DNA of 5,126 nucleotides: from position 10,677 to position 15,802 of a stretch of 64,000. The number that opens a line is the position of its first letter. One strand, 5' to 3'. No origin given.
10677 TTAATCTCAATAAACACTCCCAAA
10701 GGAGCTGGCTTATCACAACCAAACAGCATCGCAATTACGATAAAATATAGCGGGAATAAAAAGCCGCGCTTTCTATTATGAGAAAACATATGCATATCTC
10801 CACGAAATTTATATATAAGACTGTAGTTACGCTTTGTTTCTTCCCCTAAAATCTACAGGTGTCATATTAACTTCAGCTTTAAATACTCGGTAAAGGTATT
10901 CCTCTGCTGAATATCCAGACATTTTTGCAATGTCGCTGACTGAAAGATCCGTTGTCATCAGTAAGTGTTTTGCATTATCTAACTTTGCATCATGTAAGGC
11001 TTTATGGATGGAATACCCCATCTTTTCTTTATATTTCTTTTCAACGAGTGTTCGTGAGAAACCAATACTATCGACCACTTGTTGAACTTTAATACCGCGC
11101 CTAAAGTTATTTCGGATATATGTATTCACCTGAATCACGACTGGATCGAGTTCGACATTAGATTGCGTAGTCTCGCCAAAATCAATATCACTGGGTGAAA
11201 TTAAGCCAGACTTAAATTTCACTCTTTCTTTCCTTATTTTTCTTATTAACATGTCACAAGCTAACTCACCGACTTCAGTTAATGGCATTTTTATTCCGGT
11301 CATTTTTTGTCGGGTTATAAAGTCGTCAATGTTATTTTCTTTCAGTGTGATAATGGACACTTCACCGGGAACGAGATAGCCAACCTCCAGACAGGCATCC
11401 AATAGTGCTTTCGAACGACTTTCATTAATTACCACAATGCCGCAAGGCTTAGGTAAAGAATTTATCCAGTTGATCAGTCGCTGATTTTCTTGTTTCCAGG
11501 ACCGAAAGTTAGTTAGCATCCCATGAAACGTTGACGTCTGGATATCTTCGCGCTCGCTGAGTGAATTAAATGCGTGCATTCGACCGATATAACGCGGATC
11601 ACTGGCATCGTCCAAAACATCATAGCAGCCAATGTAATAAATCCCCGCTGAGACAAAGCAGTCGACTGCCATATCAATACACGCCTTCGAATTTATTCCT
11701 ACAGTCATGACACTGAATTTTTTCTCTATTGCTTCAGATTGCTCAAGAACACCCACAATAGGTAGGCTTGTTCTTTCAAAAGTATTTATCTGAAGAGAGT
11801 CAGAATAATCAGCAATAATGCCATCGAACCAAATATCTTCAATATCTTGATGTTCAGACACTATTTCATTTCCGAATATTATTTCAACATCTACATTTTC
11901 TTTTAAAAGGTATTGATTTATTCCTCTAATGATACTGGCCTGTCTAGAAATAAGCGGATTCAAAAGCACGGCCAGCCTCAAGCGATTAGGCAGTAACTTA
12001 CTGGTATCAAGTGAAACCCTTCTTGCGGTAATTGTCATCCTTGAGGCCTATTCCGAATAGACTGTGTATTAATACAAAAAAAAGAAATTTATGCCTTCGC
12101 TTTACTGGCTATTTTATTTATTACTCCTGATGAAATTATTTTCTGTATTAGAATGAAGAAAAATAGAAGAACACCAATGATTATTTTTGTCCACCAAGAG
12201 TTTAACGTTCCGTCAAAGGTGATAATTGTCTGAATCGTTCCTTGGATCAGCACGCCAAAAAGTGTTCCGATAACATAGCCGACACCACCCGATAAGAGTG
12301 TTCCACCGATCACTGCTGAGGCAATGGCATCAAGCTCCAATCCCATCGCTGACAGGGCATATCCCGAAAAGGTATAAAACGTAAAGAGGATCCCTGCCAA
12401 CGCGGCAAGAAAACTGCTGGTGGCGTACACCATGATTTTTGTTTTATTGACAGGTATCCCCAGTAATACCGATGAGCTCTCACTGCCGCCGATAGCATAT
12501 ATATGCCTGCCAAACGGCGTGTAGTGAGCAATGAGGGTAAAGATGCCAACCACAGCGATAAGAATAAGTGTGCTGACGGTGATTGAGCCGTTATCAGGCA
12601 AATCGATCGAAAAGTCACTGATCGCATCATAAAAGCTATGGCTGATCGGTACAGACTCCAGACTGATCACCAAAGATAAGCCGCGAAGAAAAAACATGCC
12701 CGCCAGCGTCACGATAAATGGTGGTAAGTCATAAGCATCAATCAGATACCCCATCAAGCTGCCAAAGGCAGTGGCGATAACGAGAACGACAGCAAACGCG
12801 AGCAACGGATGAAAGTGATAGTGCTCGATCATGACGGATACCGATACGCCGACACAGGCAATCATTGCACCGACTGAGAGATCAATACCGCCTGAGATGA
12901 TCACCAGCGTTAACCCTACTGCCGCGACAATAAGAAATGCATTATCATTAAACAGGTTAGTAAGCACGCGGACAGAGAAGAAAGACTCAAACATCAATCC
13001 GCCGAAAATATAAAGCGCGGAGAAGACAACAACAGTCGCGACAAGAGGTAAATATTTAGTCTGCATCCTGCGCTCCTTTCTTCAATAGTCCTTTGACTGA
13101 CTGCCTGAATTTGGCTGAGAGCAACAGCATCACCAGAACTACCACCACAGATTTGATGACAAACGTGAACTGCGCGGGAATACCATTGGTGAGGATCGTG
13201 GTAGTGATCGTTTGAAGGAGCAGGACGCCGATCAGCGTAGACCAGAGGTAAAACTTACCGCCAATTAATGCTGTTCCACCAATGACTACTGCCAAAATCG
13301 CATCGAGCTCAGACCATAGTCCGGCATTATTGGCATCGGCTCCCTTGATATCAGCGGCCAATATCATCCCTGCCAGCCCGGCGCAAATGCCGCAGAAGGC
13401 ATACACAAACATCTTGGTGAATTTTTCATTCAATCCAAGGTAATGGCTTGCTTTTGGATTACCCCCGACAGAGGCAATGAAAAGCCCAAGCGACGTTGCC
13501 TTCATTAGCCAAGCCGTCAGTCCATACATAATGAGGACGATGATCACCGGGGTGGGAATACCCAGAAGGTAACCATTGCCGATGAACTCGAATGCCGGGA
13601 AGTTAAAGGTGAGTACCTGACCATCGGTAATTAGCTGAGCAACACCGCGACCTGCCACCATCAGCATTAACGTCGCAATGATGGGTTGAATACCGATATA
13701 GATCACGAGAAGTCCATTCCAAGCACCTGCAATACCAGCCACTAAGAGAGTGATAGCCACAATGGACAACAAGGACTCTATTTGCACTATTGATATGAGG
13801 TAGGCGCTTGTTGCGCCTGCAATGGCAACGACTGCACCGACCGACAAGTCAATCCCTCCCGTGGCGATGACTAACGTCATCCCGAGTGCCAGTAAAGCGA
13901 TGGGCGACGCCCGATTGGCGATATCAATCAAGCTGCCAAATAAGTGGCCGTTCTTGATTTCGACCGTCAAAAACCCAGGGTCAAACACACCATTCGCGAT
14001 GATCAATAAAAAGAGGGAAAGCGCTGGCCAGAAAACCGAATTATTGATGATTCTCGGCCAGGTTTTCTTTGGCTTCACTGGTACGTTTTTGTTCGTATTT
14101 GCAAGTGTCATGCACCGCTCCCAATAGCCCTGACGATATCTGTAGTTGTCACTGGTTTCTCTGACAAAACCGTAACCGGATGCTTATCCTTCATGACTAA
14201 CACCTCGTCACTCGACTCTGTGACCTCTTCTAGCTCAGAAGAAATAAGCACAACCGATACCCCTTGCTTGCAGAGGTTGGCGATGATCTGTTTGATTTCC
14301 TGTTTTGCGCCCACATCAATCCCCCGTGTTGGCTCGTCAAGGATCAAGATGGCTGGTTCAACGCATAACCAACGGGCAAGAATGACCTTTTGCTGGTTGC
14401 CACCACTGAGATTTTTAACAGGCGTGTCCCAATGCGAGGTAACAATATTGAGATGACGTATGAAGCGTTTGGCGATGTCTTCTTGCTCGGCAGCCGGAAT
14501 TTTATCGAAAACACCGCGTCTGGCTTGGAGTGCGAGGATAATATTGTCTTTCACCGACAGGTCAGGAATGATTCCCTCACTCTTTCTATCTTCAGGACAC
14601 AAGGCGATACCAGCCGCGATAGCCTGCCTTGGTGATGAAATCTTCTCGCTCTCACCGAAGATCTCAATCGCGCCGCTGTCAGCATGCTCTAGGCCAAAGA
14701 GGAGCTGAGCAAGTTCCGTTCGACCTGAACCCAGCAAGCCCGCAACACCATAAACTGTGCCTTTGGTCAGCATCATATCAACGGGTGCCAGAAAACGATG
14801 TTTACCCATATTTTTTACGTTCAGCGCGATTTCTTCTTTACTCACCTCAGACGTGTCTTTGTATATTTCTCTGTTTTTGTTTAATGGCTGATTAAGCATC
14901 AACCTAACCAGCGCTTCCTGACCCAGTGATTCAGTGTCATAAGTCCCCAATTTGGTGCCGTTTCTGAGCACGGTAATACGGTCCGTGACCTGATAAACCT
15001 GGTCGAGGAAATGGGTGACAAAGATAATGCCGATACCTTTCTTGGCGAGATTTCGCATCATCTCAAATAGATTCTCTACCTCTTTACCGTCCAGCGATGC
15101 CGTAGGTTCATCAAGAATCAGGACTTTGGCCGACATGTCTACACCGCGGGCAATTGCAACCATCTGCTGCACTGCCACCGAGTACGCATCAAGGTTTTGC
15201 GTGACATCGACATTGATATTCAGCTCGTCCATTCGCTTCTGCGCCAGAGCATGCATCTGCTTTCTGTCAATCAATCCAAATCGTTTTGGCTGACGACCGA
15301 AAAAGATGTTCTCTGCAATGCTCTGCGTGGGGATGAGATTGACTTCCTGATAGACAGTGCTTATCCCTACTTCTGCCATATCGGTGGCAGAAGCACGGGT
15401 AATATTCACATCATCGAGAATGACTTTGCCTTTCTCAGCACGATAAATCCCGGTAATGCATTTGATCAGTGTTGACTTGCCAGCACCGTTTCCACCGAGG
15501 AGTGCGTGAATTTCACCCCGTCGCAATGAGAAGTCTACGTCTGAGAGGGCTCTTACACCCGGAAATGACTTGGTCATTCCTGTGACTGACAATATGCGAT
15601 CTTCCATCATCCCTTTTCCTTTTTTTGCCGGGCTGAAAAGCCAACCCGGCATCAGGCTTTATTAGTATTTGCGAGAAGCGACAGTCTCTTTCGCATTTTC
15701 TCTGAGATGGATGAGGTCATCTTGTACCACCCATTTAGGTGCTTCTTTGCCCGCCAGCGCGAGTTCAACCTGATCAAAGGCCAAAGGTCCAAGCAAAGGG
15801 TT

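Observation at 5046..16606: Galactofuranose-type ABC transporter, XylR-like regulator, CBM13-GH43 lipoprotein and galETK as one co-directional catabolic locus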

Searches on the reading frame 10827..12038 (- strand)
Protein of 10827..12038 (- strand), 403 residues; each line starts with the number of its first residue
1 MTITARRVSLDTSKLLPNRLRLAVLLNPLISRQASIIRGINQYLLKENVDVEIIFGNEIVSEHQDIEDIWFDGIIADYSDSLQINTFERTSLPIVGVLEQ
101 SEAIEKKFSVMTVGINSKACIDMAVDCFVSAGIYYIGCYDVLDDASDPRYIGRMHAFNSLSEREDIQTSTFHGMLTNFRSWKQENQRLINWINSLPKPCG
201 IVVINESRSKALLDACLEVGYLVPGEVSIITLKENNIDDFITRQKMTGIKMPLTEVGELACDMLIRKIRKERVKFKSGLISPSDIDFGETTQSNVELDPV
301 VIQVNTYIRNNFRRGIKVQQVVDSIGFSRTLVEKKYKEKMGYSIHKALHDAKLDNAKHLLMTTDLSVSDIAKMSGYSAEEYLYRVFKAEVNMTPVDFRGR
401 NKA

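Call 4: search_protein_families(library=pfam, proteins=[window:10827-12038:-])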
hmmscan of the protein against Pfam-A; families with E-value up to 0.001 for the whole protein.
window:10827-12038:- (403 aa): 4 families
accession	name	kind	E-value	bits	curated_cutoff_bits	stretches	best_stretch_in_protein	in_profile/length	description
PF13377.12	Peripla_BP_3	-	2.9e-15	57.2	26.5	1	125-286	1-162/167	Periplasmic binding protein-like domain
PF12833.13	HTH_18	-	3.2e-14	53.4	33.6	1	324-399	4-79/80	Helix-turn-helix domain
PF00165.29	HTH_AraC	-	7.8e-13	48.7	26.6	1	362-398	6-41/42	Bacterial regulatory helix-turn-helix proteins, AraC family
PF22177.2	PBP1_XylR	-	1.1e-09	38.9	27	1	22-98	2-78/98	XylR N-terminal domain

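Call 5: search_protein_families(library=ncbifam, proteins=[window:10827-12038:-])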
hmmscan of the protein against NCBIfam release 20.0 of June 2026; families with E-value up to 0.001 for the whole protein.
window:10827-12038:- (403 aa): 32 families (the best 25 are shown)
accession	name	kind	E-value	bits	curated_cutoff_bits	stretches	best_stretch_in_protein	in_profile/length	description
NF047455.1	TF_Staph_AryK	equivalog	5.6e-18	64.5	850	1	292-402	150-260/759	transcriptional regulator AryK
NF007860.0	PRK10572.1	equivalog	2.1e-16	59.6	208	1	292-401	176-285/292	arabinose operon transcriptional regulator AraC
NF047788.1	TransRegPocR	equivalog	5.1e-14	52.2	500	1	292-401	182-291/296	transcriptional regulator PocR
TIGR04094.1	adjacent_YSIRK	equivalog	1e-12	47.8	200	1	294-398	280-383/383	YSIRK-targeted surface antigen transcriptional regulator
NF006902.0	PRK09393.1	equivalog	2.6e-10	40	425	1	304-400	225-321/327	transcriptional regulator FtrA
NF012144.2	ramA_TF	equivalog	9.2e-10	38.9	180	1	300-401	6-107/108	RamA family antibiotic efflux transcriptional regulator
TIGR01481.1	ccpA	equivalog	1e-09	38.3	442.35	1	80-291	129-329/330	catabolite control protein A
NF007693.0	PRK10371.1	equivalog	1.8e-09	37.2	253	1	300-398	199-297/309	transcriptional regulator MelR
NF010028.0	PRK13503.1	equivalog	2.9e-09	36.7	288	1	300-400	172-272/278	HTH-type transcriptional activator RhaS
NF010025.2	PRK13500.1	equivalog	3.2e-09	36.8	525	1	291-402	172-279/282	HTH-type transcriptional activator RhaR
NF050186.1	TransRegGliRPseudo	equivalog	4.9e-09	36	570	1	298-401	234-337/338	AraC family transcriptional regulator GliR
NF010026.0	PRK13501.1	equivalog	1.4e-08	34.3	363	1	332-400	209-277/290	HTH-type transcriptional activator RhaR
TIGR02297.1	HpaA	equivalog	1.9e-08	33.9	274.65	1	302-400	189-287/287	4-hydroxyphenylacetate catabolism regulatory protein HpaA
NF007432.1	PRK09978.1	equivalog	2.3e-08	33.5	500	1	301-400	144-242/274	DNA-binding transcriptional regulator GadX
NF007584.0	PRK10219.1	equivalog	5.2e-08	33.2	174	1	301-399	7-105/107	superoxide response transcriptional regulator SoxS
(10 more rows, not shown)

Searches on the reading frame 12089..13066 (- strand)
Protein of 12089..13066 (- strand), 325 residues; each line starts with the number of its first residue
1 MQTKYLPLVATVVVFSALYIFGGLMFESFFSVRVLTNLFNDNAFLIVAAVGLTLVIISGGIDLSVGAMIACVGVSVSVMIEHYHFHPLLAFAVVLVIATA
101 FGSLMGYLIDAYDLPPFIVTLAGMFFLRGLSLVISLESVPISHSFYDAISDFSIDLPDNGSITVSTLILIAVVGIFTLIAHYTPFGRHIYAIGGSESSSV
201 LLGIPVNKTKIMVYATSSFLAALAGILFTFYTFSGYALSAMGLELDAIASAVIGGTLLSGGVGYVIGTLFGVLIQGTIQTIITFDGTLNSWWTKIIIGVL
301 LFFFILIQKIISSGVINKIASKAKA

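Call 4: search_protein_families(library=pfam, proteins=[window:12089-13066:-])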
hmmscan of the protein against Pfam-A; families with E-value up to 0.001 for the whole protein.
window:12089-13066:- (325 aa): 1 family
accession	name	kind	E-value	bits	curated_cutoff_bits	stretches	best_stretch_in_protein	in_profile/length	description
PF02653.21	BPD_transp_2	-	4.5e-39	134.6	26.8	1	36-304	3-268/269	Branched-chain amino acid transport system / permease component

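Call 5: search_protein_families(library=ncbifam, proteins=[window:12089-13066:-])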
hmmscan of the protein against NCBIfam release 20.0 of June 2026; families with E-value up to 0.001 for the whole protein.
window:12089-13066:- (325 aa): 11 families
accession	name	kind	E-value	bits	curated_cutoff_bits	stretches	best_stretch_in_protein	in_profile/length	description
NF008630.0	PRK11618.1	equivalog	4.5e-136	453.4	363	1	1-318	2-319/331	galactofuranose ABC transporter, permease protein YjfF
NF040906.3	GguB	equivalog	1.5e-50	172.5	450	2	148-303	210-364/375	multiple monosaccharide ABC transporter permease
NF007067.0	PRK09512.1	equivalog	5e-46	157.4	398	1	20-308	31-317/321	ribose ABC transporter permease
NF008441.0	PRK11285.1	equivalog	2.4e-38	132.1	378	1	9-310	30-325/333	L-arabinose ABC transporter permease AraH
NF007252.0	PRK09699.1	equivalog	1e-33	117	396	1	17-312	35-325/326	D-allose ABC transporter permease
NF007014.0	PRK09478.1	equivalog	3.3e-30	105.6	386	1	12-306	19-326/336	galactose/methyl galactoside ABC transporter permease MglC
NF011961.0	PRK15432.1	equivalog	1e-29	103.9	388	1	11-308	13-304/344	autoinducer 2 ABC transporter permease LsrC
NF011612.1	PRK15038.1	equivalog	8e-25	87.7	500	1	23-305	20-302/322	autoinducer 2 ABC transporter permease LsrD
NF041862.1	YtfT_transport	equivalog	7.9e-20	71.2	535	1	24-317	37-333/339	galactofuranose ABC transporter, ATP-binding protein YtfT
TIGR03408.1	urea_trans_UrtC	equivalog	5.4e-07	29.6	296.2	1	163-315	170-310/313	urea ABC transporter permease subunit UrtC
TIGR03409.1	urea_trans_UrtB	equivalog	1.1e-05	25.3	250.3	1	164-307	147-280/291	urea ABC transporter permease subunit UrtB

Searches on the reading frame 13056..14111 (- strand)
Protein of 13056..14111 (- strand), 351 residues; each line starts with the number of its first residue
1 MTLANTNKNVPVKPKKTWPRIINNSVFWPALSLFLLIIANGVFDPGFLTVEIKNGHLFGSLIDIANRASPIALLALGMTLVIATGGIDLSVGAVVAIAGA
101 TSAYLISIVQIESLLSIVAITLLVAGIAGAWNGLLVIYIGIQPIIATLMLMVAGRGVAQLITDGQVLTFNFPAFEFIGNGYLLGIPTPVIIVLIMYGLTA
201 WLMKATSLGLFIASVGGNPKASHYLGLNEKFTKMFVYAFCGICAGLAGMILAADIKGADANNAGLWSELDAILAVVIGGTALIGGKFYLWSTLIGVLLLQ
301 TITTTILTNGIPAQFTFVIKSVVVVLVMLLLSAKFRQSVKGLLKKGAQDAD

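Call 4: search_protein_families(library=pfam, proteins=[window:13056-14111:-])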
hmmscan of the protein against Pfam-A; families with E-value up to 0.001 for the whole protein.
window:13056-14111:- (351 aa): 1 family
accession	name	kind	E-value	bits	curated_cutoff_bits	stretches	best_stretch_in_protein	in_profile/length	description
PF02653.21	BPD_transp_2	-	8.7e-40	137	26.8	1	61-328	2-265/269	Branched-chain amino acid transport system / permease component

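Call 5: search_protein_families(library=ncbifam, proteins=[window:13056-14111:-])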
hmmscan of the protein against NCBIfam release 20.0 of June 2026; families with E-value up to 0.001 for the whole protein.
window:13056-14111:- (351 aa): 12 families
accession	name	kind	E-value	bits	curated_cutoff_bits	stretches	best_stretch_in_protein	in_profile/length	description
NF041862.1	YtfT_transport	equivalog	9.1e-106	353.8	535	1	32-342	27-335/339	galactofuranose ABC transporter, ATP-binding protein YtfT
NF007067.0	PRK09512.1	equivalog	4.4e-53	180.5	398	1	31-330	24-316/321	ribose ABC transporter permease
NF008441.0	PRK11285.1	equivalog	1.3e-39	136.3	378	1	37-334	40-326/333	L-arabinose ABC transporter permease AraH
NF040906.3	GguB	equivalog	5e-39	134.6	450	2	61-182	32-152/375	multiple monosaccharide ABC transporter permease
NF007252.0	PRK09699.1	equivalog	3.9e-38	131.5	396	1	22-327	17-317/326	D-allose ABC transporter permease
NF008630.0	PRK11618.1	equivalog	1e-35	123.5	363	1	70-330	45-307/331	galactofuranose ABC transporter, permease protein YjfF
NF011961.0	PRK15432.1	equivalog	1.1e-27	97.2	388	1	60-344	36-316/344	autoinducer 2 ABC transporter permease LsrC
NF007014.0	PRK09478.1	equivalog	5.2e-26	91.8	386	1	31-336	20-333/336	galactose/methyl galactoside ABC transporter permease MglC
NF011612.1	PRK15038.1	equivalog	8.4e-22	77.7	500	1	34-335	13-309/322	autoinducer 2 ABC transporter permease LsrD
TIGR03408.1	urea_trans_UrtC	equivalog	3.7e-07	30.2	296.2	1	190-330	174-306/313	urea ABC transporter permease subunit UrtC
NF047929.1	ABC_B6_perm_2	equivalog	9.2e-06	25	400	1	61-329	46-324/337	putative B6 ABC transporter permease subunit 2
TIGR03409.1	urea_trans_UrtB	equivalog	0.00059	19.6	250.3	0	71-326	14-278/291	urea ABC transporter permease subunit UrtB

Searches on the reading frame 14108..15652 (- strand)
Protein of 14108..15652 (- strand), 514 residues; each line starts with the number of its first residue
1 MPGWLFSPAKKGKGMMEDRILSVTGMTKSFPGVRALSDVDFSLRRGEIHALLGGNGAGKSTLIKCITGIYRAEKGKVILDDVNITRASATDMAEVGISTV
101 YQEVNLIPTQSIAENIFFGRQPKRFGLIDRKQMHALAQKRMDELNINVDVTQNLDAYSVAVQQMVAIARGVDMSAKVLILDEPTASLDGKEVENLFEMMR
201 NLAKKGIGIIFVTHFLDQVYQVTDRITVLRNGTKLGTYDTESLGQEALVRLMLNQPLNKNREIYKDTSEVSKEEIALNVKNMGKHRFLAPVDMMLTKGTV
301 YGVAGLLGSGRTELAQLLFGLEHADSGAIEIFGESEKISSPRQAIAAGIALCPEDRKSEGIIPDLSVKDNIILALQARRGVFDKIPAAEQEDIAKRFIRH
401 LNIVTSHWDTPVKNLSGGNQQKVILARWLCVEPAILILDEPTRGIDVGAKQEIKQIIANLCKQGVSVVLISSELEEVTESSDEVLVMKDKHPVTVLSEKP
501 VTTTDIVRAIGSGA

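Call 4: search_protein_families(library=pfam, proteins=[window:14108-15652:-])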
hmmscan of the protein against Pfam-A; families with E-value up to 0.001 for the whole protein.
window:14108-15652:- (514 aa): 5 families
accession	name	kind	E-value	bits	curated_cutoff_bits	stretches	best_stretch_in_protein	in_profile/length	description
PF00005.33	ABC_tran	-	9.4e-54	182.2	25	2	36-185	1-137/137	ABC transporter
PF13304.12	AAA_21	-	3e-13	51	27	1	167-214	251-298/304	AAA domain, putative AbiEii toxin, Type IV TA system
PF09818.15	ABC_ATPase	-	4.5e-07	29.6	23.2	0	455-497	213-256/283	P-loop domain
PF02463.25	SMC_N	-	5.1e-07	29.8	40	0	47-224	25-207/220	RecF/RecN/SMC N terminal domain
PF13245.12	AAA_19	-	0.00074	20.1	25.1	0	47-155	12-103/134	AAA domain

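Call 5: search_protein_families(library=ncbifam, proteins=[window:14108-15652:-])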
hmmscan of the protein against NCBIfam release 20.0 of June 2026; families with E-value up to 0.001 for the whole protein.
window:14108-15652:- (514 aa): 194 families (the best 25 are shown)
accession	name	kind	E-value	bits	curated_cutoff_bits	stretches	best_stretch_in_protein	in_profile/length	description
NF041861.1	YtfR_transport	equivalog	3e-204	679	850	1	20-511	1-491/492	galactofuranose ABC transporter, ATP-binding protein YtfR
NF008442.0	PRK11288.1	equivalog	1e-143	479.3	689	1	18-505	5-490/504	L-arabinose ABC transporter ATP-binding protein AraG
NF010069.0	PRK13549.1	equivalog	3e-133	445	699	1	17-507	2-498/513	xylose ABC transporter ATP-binding protein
NF008030.0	PRK10762.1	equivalog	1.4e-125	419.9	745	1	18-499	2-480/501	ribose ABC transporter ATP-binding protein RbsA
NF008215.0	PRK10982.1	equivalog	2.7e-121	405.7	828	1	17-508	10-500/506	galactose/methyl galactoside ABC transporter ATP-binding protein MglA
NF040905.2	GguA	equivalog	8.9e-120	400.4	810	1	20-510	1-500/500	multiple monosaccharide ABC transporter ATP-binding protein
NF007253.0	PRK09700.1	equivalog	2.2e-118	396.1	772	1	19-508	4-504/510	D-allose ABC transporter ATP-binding protein AlsA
NF011967.0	PRK15439.1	equivalog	3.4e-117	392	586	1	17-508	8-497/510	autoinducer 2 ABC transporter ATP-binding protein LsrA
TIGR02633.1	xylG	equivalog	1.3e-115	386.8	723.65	1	21-503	2-492/500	D-xylose ABC transporter ATP-binding protein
NF047930.1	ABC_ATP_B6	equivalog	2.7e-94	316.6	670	1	20-503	2-501/510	putative B6 ABC transporter ATP-binding protein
TIGR04521.1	ECF_ATPase_2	equivalog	7.9e-65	218.7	330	2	33-242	18-231/279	energy-coupling factor transporter ATPase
TIGR03410.1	urea_trans_UrtE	equivalog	2.5e-62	210.4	285.8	2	21-248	1-224/230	urea ABC transporter ATP-binding subunit UrtE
TIGR03864.1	PQQ_ABC_ATP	hypoth_equivalog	4.1e-60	203.2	302.25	2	21-235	2-211/236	ABC transporter, ATP-binding subunit, PQQ-dependent alcohol dehydrogenase system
TIGR01188.1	drrA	subfamily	5.8e-60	203.1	312.45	2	28-245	1-213/302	daunorubicin resistance ABC transporter, ATP-binding protein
TIGR04520.1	ECF_ATPase_1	equivalog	3.9e-58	197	315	2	33-258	15-240/269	energy-coupling factor transporter ATPase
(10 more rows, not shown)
